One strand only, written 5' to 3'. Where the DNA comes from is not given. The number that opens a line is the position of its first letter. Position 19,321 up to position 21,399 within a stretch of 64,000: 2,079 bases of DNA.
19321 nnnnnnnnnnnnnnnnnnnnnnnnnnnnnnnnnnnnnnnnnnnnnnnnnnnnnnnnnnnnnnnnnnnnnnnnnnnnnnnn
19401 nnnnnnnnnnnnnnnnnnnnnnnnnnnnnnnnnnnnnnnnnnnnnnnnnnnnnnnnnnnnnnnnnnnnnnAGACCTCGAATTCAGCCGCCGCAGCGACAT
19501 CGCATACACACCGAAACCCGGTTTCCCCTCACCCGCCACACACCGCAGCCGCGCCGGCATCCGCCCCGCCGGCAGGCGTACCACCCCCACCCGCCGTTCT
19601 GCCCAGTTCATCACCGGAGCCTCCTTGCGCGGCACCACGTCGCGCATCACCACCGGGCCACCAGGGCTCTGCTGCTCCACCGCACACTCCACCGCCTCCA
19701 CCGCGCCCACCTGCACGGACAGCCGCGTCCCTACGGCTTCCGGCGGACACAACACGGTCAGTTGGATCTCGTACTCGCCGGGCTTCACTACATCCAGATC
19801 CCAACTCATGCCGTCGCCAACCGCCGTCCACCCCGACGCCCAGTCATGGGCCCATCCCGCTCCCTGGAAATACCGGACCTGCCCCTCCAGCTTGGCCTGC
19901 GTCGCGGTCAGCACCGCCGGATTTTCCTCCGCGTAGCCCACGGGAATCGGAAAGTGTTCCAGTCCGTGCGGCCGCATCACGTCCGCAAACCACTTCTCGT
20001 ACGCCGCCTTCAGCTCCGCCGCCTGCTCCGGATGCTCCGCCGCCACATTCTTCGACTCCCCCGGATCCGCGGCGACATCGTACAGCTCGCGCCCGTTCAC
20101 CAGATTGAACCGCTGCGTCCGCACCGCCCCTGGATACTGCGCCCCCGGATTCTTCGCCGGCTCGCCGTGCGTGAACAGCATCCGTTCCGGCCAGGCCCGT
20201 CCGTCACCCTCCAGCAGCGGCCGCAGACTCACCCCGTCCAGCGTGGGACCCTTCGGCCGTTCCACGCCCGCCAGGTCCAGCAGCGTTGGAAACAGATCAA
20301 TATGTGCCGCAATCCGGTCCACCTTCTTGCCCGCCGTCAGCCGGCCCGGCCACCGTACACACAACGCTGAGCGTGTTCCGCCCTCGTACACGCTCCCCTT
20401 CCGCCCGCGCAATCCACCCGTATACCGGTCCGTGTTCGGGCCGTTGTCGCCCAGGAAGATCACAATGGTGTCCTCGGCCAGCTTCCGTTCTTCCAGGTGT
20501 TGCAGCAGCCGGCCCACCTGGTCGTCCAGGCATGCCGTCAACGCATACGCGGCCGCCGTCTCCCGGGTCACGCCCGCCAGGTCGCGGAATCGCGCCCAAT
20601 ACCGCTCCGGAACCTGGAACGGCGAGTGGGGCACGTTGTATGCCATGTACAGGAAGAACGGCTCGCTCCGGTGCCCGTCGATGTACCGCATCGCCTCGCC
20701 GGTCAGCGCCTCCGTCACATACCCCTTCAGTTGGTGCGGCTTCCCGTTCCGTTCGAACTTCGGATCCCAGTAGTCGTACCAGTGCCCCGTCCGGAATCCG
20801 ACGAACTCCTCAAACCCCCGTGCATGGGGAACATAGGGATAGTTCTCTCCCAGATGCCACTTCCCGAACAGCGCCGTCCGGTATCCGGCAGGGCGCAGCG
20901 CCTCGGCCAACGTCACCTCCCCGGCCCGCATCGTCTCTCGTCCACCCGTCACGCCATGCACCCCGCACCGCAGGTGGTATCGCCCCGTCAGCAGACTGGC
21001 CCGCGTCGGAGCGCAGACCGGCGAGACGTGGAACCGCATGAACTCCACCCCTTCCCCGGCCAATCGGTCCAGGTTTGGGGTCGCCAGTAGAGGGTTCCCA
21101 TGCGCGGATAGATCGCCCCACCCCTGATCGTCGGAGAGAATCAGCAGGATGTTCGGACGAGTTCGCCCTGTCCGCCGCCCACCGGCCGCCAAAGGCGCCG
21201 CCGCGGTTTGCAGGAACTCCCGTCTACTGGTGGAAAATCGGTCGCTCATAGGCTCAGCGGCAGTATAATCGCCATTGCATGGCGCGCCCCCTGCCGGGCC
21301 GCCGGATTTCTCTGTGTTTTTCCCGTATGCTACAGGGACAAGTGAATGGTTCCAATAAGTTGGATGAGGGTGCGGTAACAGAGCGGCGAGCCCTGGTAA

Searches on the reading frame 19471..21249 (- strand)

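Call 61: search_protein_families(library=ncbifam, proteins=[window:19471-21249:-], max_evalue=0.000001)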
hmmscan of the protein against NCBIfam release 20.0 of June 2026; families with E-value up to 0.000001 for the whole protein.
window:19471-21249:- (593 aa): 4 families
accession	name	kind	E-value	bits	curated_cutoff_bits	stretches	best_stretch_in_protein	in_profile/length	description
NF010322.0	PRK13759.1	equivalog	1.2e-50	172.5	481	2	228-414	264-447/486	arylsulfatase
TIGR03417.1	chol_sulfatase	equivalog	6.9e-44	150.5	433.45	2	229-417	250-433/500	choline-sulfatase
NF045661.1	HdlasePehA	equivalog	1.7e-32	112.7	900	2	31-129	2-98/506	phosphoric/sulfuric ester hydrolase PehA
NF052527.1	Mn_arylsulf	exception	7.8e-30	104.2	850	2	229-405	262-434/479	manganese-dependent arylsulfatase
